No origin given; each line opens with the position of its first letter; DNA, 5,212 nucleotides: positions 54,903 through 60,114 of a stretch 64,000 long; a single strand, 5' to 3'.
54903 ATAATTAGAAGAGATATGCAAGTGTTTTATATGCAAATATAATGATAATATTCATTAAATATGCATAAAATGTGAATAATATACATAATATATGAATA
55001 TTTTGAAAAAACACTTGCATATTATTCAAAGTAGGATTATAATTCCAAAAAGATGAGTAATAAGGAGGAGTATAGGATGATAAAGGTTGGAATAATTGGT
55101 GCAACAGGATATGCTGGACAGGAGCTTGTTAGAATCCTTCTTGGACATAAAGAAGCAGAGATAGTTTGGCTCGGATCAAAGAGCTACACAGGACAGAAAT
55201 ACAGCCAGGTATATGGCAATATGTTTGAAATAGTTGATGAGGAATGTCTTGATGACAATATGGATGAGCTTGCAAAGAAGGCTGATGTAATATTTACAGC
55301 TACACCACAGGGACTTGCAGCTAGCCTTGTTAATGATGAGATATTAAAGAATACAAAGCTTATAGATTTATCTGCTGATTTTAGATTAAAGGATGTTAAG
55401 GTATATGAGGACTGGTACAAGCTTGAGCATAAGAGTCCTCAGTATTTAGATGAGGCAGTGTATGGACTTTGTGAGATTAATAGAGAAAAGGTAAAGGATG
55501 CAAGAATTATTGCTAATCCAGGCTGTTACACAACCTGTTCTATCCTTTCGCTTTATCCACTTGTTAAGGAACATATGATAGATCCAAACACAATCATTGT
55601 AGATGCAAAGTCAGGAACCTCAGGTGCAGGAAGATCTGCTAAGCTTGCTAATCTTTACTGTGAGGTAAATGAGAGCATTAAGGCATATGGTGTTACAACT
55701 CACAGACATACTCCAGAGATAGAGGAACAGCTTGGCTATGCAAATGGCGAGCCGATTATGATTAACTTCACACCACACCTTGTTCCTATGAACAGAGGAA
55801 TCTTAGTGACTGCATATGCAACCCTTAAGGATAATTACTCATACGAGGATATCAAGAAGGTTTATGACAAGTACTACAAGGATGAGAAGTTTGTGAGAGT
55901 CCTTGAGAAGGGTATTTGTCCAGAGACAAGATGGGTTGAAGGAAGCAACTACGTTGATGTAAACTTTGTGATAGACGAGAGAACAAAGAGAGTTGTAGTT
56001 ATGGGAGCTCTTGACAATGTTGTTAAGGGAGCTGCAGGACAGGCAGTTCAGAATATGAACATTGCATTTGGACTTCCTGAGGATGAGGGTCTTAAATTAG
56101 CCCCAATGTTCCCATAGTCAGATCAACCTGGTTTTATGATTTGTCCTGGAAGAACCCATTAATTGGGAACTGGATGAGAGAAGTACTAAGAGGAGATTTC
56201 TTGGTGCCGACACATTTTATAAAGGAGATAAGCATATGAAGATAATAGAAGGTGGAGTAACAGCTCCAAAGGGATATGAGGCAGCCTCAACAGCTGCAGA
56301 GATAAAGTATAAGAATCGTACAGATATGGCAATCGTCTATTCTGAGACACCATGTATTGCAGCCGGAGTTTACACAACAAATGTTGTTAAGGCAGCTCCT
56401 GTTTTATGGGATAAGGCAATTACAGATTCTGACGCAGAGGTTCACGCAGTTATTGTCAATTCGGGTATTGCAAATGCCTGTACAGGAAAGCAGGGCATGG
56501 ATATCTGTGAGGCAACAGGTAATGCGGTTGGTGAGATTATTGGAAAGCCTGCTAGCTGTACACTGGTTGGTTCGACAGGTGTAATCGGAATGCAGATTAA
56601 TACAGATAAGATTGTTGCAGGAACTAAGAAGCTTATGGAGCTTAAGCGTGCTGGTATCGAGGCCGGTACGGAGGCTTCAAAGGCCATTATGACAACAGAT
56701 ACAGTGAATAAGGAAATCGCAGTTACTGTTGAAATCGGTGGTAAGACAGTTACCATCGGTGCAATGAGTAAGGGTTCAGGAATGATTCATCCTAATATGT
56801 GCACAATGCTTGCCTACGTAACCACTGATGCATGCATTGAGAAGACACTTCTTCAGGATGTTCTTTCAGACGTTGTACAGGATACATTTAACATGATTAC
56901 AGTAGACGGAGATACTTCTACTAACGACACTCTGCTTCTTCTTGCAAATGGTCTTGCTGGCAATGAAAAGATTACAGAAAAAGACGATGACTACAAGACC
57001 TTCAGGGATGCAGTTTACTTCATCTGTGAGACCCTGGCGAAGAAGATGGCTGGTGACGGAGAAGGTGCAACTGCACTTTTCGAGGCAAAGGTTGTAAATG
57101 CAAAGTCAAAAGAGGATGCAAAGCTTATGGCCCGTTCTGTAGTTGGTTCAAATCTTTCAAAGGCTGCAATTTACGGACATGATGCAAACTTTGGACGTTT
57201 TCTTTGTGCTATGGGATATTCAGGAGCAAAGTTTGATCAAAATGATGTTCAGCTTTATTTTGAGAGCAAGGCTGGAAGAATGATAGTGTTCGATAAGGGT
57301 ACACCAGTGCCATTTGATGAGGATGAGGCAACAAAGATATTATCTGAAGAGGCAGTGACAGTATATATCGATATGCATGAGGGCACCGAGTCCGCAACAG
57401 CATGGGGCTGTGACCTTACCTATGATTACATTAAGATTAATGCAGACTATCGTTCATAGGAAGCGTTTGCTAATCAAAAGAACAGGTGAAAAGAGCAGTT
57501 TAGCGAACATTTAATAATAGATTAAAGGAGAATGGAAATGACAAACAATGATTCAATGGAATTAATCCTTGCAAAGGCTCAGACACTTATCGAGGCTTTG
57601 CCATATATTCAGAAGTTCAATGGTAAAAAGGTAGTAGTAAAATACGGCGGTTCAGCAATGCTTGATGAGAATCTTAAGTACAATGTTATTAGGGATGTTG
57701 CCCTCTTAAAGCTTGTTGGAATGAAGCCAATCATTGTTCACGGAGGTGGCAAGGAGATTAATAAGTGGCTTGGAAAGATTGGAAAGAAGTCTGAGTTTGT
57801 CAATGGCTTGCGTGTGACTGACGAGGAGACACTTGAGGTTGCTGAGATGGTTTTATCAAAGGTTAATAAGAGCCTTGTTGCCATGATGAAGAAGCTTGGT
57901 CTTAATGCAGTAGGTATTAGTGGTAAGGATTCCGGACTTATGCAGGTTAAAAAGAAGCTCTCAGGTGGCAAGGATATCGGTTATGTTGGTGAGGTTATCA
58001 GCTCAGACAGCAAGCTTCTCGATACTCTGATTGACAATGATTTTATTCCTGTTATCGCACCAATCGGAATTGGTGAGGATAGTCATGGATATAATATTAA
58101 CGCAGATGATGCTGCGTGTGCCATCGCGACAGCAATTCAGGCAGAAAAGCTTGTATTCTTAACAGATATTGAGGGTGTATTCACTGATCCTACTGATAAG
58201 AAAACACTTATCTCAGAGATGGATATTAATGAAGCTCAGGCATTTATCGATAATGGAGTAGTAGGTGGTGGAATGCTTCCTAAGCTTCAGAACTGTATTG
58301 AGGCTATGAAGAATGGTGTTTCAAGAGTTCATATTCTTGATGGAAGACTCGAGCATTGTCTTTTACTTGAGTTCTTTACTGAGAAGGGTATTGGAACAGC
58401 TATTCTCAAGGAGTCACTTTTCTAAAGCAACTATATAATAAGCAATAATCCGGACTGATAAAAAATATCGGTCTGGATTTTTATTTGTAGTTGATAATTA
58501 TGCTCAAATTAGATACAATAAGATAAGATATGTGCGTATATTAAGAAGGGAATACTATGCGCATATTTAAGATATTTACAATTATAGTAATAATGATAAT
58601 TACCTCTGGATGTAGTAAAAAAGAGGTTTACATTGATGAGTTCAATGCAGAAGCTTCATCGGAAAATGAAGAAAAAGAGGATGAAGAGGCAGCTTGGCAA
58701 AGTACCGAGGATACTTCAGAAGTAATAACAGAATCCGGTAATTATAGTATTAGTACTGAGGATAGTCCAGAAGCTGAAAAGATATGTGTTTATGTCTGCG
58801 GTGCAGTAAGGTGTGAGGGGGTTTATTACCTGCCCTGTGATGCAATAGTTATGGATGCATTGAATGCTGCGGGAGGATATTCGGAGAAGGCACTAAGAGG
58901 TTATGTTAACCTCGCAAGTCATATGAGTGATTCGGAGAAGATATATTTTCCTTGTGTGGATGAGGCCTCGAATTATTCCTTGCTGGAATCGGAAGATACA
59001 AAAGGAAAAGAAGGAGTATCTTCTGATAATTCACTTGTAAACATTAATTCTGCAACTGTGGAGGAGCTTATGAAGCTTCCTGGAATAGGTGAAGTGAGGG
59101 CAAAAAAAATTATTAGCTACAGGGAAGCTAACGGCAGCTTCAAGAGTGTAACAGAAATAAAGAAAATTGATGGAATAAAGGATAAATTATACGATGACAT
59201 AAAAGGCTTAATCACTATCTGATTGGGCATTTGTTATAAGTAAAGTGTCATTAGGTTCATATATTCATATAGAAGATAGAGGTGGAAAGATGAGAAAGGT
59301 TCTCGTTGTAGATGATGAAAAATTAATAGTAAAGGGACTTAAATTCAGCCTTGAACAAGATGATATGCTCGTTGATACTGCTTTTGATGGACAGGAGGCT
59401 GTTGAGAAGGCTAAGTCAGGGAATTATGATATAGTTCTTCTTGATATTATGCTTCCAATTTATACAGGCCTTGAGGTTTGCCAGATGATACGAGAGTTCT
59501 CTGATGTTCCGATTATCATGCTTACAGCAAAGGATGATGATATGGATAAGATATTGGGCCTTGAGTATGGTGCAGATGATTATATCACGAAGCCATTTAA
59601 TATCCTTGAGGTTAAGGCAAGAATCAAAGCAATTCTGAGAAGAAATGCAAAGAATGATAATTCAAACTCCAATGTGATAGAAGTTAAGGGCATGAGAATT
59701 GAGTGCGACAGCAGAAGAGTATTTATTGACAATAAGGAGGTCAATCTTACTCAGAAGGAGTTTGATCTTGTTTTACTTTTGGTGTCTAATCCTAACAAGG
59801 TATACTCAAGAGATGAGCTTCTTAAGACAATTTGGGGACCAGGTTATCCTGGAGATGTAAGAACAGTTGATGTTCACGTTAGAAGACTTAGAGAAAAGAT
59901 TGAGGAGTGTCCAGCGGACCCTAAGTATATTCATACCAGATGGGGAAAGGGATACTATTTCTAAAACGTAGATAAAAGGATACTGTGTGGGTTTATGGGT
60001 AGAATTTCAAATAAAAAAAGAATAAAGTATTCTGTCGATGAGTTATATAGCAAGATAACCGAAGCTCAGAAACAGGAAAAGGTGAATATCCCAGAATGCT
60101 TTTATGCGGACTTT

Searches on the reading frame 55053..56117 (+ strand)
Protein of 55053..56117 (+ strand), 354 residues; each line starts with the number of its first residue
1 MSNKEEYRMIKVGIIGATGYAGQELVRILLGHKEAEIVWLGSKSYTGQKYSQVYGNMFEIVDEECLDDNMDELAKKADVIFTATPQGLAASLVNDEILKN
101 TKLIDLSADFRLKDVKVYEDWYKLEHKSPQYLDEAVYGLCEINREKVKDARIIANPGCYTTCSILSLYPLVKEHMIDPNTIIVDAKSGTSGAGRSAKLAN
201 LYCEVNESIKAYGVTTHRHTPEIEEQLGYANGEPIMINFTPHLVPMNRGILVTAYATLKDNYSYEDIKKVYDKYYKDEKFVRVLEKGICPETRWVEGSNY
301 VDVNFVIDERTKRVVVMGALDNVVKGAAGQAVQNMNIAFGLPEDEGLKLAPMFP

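Call 73: find_encoding_contigs(protein=window:55053-56117:+, flank=3500, max_places=10)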
Protein window:55053-56117:+ (354 aa): 2 contigs read that carry it; 1 place shown.
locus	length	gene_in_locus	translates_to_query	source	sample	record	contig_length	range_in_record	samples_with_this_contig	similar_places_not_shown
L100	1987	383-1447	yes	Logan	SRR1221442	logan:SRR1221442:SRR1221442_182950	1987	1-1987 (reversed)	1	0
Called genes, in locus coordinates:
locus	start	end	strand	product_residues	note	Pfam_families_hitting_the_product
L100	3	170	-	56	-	?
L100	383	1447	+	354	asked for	PF01118:Semialdhyde_dh, PF22698:Semialdhyde_dhC_1, PF02774:Semialdhyde_dhC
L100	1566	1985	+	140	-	?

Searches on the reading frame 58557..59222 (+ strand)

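Call 42: search_protein_families(library=pfam, proteins=[window:58557-59222:+], max_evalue=0.00001)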
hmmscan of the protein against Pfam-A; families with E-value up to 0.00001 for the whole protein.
window:58557-59222:+ (221 aa): 3 families
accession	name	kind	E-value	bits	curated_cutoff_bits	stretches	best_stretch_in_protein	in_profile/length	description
PF12836.13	HHH_3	-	3.4e-21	75.6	27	1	159-220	4-65/65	Helix-hairpin-helix motif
PF00633.29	HHH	-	7e-11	41.8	24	1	159-188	1-30/30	Helix-hairpin-helix motif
PF10531.15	SLBB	-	5.5e-07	29.8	27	1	78-130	2-53/55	SLBB domain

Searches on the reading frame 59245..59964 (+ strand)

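Call 42: search_protein_families(library=pfam, proteins=[window:59245-59964:+], max_evalue=0.00001)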
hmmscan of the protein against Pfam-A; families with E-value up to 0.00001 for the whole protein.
window:59245-59964:+ (239 aa): 2 families
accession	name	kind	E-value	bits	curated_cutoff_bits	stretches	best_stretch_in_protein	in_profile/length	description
PF00072.30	Response_reg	-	3.9e-29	101.5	30.2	1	19-127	1-110/111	Response regulator receiver domain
PF00486.34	Trans_reg_C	-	2.7e-28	98.3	26.2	1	164-239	2-77/77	Transcriptional regulatory protein, C terminal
